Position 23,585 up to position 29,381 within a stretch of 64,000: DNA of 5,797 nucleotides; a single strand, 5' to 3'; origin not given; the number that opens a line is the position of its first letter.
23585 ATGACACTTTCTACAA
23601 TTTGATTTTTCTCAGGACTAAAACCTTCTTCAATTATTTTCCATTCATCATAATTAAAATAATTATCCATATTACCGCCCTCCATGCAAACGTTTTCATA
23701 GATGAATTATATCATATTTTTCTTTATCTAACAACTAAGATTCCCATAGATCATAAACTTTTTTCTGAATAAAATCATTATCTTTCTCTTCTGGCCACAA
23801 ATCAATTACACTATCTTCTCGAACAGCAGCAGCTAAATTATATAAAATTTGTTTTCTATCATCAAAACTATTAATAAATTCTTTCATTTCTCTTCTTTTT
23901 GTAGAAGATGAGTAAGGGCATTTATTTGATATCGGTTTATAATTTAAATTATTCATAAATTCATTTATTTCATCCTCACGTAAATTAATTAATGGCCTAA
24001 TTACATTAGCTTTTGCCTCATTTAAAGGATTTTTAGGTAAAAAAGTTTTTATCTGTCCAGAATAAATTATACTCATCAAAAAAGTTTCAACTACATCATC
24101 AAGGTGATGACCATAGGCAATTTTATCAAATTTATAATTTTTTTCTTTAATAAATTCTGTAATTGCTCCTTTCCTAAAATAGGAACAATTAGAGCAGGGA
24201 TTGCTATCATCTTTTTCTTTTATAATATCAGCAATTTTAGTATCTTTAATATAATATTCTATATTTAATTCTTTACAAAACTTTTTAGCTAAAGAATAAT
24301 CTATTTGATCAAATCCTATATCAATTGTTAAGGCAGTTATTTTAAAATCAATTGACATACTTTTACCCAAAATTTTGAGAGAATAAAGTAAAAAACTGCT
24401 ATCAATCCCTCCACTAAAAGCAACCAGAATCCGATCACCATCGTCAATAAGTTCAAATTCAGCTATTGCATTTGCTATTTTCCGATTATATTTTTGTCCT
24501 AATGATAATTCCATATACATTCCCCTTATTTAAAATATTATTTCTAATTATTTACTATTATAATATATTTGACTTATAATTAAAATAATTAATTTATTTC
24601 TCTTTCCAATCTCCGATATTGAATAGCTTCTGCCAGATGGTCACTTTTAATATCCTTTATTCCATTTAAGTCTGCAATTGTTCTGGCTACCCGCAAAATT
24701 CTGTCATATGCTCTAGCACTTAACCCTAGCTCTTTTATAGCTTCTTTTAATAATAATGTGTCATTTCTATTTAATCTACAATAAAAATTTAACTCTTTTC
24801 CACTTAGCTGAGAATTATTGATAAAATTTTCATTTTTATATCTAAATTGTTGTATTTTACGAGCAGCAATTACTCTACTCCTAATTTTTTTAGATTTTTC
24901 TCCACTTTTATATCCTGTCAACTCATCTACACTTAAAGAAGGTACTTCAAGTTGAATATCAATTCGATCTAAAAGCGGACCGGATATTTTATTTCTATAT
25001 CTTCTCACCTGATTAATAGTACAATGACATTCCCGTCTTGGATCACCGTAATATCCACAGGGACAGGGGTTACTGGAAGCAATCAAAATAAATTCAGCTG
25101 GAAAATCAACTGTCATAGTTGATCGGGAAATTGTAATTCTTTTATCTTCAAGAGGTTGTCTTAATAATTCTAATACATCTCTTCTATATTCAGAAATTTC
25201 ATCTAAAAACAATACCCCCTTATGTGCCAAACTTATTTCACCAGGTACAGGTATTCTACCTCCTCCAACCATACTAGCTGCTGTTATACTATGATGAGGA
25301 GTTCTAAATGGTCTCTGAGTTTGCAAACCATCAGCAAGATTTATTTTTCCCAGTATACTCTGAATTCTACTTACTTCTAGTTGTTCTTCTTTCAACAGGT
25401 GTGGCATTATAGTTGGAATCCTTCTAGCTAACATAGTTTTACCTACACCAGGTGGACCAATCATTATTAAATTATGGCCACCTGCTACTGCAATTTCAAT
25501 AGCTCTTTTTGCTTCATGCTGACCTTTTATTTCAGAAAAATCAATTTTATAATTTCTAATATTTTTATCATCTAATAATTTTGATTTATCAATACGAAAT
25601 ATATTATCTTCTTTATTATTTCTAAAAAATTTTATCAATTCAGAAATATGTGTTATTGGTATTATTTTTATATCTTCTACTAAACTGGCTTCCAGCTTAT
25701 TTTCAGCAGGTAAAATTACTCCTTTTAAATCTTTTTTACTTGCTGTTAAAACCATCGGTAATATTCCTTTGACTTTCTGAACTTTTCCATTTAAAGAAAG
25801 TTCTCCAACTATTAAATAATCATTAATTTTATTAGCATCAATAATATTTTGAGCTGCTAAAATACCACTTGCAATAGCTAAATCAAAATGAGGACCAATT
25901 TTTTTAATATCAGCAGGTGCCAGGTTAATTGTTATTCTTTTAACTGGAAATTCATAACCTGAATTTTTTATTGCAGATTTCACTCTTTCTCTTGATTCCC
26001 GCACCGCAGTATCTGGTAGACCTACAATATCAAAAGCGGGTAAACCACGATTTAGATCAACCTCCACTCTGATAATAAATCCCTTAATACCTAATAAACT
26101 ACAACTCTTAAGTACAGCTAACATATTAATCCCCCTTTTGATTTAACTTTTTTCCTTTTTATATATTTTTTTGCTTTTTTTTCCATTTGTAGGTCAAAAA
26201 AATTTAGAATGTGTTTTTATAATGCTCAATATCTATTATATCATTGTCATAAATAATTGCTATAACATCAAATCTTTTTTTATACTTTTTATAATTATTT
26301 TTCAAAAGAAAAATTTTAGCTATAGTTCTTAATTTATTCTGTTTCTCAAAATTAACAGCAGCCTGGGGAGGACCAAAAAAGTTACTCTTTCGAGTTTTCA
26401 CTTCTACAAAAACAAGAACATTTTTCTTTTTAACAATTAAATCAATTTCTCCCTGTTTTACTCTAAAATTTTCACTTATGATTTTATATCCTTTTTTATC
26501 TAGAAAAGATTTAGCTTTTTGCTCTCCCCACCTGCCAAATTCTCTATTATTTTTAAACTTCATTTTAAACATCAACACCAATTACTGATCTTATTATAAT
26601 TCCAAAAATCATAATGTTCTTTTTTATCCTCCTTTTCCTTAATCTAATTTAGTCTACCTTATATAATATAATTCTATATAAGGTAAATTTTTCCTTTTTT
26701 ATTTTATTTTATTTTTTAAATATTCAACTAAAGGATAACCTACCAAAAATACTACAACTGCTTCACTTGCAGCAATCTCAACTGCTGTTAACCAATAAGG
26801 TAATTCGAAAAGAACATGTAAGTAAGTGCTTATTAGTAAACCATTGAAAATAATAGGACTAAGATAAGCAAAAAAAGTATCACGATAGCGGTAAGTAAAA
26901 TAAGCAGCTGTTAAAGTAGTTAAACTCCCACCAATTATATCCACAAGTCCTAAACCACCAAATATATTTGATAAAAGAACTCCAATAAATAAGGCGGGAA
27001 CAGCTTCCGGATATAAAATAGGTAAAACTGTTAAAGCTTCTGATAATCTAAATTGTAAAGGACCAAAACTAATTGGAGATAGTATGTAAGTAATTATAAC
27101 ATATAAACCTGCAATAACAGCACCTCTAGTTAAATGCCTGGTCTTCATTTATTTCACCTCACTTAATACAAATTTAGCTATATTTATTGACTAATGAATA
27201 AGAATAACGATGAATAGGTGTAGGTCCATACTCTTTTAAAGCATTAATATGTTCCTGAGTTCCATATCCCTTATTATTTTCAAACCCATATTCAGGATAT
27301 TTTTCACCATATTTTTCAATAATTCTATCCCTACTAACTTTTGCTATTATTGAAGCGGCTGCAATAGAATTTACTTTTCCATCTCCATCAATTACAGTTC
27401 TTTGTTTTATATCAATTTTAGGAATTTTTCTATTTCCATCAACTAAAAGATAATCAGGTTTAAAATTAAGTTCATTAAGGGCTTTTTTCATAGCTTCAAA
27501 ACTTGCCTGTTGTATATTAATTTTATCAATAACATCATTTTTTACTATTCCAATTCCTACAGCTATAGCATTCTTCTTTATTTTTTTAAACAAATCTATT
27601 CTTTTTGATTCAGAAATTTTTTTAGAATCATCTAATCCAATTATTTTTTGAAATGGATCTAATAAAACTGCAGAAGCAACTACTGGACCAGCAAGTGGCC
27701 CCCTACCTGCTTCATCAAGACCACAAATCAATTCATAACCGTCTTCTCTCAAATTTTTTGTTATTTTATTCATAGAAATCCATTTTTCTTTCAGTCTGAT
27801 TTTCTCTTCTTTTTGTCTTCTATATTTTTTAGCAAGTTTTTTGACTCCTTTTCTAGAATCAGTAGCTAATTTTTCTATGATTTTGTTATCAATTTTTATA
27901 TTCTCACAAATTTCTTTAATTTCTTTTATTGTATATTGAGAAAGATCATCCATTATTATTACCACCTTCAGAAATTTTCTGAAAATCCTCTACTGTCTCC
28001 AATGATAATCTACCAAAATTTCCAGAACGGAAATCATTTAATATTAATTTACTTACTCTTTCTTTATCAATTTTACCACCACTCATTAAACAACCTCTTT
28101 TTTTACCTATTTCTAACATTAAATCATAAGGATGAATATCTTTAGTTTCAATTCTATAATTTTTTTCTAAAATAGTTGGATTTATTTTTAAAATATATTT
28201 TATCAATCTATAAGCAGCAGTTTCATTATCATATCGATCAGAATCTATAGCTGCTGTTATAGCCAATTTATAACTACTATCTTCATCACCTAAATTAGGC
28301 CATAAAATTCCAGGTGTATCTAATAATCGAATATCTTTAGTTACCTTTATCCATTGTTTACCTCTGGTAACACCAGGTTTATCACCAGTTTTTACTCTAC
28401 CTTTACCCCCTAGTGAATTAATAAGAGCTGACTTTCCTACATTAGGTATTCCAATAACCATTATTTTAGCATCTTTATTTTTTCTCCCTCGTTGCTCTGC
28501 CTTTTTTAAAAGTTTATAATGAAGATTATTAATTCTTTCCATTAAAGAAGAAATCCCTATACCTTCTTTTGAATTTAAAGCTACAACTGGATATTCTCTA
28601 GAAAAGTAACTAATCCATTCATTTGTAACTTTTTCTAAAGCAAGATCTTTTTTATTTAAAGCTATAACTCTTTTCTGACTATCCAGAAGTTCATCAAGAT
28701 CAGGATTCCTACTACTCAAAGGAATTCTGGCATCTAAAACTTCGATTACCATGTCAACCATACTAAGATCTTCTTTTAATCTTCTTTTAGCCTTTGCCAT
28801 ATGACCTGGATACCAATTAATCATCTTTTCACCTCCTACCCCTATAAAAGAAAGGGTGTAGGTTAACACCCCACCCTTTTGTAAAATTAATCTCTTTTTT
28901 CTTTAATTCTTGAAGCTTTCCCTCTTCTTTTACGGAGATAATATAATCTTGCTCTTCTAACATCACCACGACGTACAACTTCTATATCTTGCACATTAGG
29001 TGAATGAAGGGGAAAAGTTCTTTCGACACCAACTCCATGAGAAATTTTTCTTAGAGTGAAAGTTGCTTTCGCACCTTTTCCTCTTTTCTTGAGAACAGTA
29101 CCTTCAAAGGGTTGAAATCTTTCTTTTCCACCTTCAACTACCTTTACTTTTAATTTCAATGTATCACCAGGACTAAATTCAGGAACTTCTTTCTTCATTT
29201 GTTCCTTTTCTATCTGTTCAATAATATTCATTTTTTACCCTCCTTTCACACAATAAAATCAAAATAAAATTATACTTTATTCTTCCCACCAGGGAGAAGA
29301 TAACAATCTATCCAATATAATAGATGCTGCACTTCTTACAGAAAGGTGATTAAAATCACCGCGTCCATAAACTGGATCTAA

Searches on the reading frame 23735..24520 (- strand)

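Call 30: search_protein_families(library=pfam, proteins=[window:23735-24520:-], max_evalue=0.00001)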
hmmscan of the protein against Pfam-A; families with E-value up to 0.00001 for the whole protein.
window:23735-24520:- (261 aa): 2 families
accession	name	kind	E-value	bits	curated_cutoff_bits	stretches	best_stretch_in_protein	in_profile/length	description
PF01171.26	ATP_bind_3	-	1.3e-20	74.3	27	1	31-200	2-167/182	PP-loop family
PF03054.22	tRNA_Me_trans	-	6.9e-06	26.3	20.6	0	30-140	2-128/202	tRNA methyl transferase HUP domain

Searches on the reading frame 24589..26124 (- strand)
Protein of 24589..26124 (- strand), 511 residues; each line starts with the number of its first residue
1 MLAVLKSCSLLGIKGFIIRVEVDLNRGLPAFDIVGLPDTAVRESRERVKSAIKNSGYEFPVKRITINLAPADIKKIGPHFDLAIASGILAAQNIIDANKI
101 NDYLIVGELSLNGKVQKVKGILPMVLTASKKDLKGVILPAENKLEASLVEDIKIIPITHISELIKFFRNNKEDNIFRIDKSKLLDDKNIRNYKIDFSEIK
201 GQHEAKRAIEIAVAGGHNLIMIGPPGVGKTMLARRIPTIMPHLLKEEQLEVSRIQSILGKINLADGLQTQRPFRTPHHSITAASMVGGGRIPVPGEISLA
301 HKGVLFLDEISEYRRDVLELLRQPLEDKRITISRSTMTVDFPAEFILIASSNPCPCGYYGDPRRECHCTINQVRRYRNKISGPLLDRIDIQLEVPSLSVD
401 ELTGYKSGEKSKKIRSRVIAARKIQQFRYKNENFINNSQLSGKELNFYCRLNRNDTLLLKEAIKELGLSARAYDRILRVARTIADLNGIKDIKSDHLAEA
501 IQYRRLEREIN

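Call 30: search_protein_families(library=pfam, proteins=[window:24589-26124:-], max_evalue=0.00001)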
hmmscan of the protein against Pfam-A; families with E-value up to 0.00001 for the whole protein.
window:24589-26124:- (511 aa): 8 families
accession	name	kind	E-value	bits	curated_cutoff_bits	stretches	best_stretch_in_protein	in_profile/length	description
PF01078.27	Mg_chelatase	-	2.4e-92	308.4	20.3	1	195-401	1-206/207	Magnesium chelatase, subunit ChlI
PF13541.12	ChlI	-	1.4e-49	167.5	27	1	20-142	1-121/121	Subunit ChlI of Mg-chelatase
PF13335.12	Mg_chelatase_C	-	1.5e-33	115.7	26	1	408-504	1-94/94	Magnesium chelatase, subunit ChlI C-terminal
PF07728.20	AAA_5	-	8.7e-14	52.1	22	1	218-355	1-125/139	AAA domain (dynein-related subfamily)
PF00493.29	MCM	-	1.7e-08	34.3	23.3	0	294-359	114-178/224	MCM P-loop domain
PF05362.19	Lon_C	-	1.8e-08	34.7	21.1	1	43-165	68-200/205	Lon protease (S16) C-terminal proteolytic domain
PF07724.20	AAA_2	-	4.8e-06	27.2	27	0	218-352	5-124/166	AAA domain (Cdc48 subfamily)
PF05496.18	RuvB_N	-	5.9e-06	26.6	27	0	197-240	7-57/159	Holliday junction DNA helicase RuvB P-loop domain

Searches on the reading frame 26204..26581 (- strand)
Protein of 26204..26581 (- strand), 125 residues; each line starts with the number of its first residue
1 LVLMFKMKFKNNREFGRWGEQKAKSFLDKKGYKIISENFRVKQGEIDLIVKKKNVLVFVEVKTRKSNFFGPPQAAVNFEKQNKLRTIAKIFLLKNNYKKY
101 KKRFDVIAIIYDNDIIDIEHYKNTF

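Call 31: search_protein_families(library=pfam, proteins=[window:26204-26581:-], max_evalue=0.00001)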
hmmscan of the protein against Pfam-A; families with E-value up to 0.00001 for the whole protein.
window:26204-26581:- (125 aa): 2 families
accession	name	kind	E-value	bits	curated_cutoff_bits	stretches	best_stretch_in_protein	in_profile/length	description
PF02021.23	UPF0102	-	4e-28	98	23.6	1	19-109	1-80/80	Uncharacterised protein family UPF0102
PF08378.17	NERD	-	9.8e-10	39.4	22.1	1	16-81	2-73/111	Nuclease-related domain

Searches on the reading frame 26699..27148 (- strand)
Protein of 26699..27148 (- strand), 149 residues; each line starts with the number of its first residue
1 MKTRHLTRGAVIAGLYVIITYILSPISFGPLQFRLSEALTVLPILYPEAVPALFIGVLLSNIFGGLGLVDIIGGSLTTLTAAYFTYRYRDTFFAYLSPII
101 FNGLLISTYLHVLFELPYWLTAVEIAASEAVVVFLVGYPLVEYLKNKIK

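Call 31: search_protein_families(library=pfam, proteins=[window:26699-27148:-], max_evalue=0.00001)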
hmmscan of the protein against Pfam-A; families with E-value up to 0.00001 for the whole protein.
window:26699-27148:- (149 aa): 1 family
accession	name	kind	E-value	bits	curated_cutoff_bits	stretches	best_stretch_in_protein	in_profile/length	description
PF06177.16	QueT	-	3.3e-43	147.8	33.7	1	6-145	1-140/141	QueT transporter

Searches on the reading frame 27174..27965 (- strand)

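Call 31: search_protein_families(library=pfam, proteins=[window:27174-27965:-], max_evalue=0.00001)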
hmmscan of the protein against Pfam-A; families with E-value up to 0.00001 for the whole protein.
window:27174-27965:- (263 aa): 1 family
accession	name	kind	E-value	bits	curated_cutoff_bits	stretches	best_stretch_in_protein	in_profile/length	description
PF01351.25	RNase_HII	-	6.8e-45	153.9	25.8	1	81-257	1-197/199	Ribonuclease HII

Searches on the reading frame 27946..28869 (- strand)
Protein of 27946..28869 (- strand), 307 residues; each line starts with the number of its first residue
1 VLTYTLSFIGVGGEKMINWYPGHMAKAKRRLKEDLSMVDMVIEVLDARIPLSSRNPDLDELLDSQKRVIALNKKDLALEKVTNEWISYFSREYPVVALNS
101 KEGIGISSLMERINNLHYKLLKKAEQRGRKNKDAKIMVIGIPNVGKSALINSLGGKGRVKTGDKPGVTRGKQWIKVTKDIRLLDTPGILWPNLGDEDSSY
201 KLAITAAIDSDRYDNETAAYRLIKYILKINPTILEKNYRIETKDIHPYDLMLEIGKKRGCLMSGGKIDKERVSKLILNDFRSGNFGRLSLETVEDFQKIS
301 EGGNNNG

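Call 31: search_protein_families(library=pfam, proteins=[window:27946-28869:-], max_evalue=0.00001)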
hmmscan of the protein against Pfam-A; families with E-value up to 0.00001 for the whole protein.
window:27946-28869:- (307 aa): 3 families
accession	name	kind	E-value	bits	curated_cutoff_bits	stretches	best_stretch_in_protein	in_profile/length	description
PF01926.29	MMR_HSR1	-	9.3e-19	68.1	21.9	1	135-196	1-69/113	50S ribosome-binding GTPase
PF02421.24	FeoB_N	-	2e-10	40.8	27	1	135-188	2-57/156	Ferrous iron transport protein B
PF03193.22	RsgA_GTPase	-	1e-07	32.4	30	0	66-188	55-168/174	RsgA GTPase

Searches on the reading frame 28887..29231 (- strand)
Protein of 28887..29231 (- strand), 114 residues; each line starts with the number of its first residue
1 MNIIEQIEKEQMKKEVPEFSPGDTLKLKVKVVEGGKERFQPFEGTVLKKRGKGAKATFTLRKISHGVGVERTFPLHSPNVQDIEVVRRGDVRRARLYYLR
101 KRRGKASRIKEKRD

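Call 31: search_protein_families(library=pfam, proteins=[window:28887-29231:-], max_evalue=0.00001)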
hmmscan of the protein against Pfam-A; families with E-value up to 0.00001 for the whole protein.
window:28887-29231:- (114 aa): 1 family
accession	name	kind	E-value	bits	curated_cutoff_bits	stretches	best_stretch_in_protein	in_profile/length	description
PF01245.26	Ribosomal_L19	-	1.4e-50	170.3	22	1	2-112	1-111/111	Ribosomal protein L19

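Call 55: list_cluster_members(proteins=[window:28887-29231:-, window:29848-30606:-, window:30646-31158:-, window:31730-33073:-, window:40570-41094:-, window:20641-21336:-, window:48894-49709:-, window:47546-48850:-, window:14639-15814:+, window:7601-8170:-])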
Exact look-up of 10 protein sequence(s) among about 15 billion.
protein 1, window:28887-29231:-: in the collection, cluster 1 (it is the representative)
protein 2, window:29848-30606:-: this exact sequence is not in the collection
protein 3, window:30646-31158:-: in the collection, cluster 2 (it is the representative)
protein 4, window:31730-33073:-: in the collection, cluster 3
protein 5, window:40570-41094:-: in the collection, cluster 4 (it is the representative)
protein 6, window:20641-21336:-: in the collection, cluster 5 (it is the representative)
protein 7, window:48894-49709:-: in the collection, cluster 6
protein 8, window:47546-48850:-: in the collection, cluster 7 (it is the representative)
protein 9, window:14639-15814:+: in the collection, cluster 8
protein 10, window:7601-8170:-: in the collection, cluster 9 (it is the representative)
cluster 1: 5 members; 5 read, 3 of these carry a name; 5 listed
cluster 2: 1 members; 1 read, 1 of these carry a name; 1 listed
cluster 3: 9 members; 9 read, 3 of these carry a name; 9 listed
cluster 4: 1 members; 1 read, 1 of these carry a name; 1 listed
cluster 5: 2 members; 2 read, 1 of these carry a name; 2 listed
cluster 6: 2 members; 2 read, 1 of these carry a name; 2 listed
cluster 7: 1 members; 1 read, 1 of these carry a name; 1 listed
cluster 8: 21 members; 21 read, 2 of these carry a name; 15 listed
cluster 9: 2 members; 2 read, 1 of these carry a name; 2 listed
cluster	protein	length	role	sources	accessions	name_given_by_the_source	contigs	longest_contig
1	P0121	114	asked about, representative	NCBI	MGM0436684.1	MAG: 50S ribosomal protein L19 [Bacillota bacterium]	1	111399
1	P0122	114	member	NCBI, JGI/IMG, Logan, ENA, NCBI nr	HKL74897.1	MAG TPA: 50S ribosomal protein L19 [Halanaerobiales bacterium] | 50S ribosomal protein L19 [Halanaerobiales bacterium]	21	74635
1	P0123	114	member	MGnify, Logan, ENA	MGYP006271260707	FL=1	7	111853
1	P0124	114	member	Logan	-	-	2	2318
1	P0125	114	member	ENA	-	-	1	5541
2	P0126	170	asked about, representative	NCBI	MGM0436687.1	MAG: ribosome maturation factor RimM [Bacillota bacterium]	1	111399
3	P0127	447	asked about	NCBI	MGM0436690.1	MAG: signal recognition particle protein [Bacillota bacterium]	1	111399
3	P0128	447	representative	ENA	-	-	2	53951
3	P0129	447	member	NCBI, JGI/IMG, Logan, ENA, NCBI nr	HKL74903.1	MAG TPA: signal recognition particle protein [Halanaerobiales bacterium] | signal recognition particle protein [Halanaerobiales bacterium]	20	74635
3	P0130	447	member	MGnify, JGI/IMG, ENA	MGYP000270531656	FL=1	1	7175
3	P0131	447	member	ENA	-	-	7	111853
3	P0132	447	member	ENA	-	-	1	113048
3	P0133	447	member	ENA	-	-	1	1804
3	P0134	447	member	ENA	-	-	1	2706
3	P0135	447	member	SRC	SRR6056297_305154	-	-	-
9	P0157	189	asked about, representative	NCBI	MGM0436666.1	MAG: TetR/AcrR family transcriptional regulator [Bacillota bacterium]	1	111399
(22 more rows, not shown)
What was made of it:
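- The source is a Bacillota MAG whose closest named relative is a Halanaerobiales bacterium (call 55). The window is from a metagenome-assembled genome (call 55).
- Tried and rejected: This was so even though the TetR protein (7601-8170) is in the protein collection under NCBI accession MGM0436666.1 (call 55).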
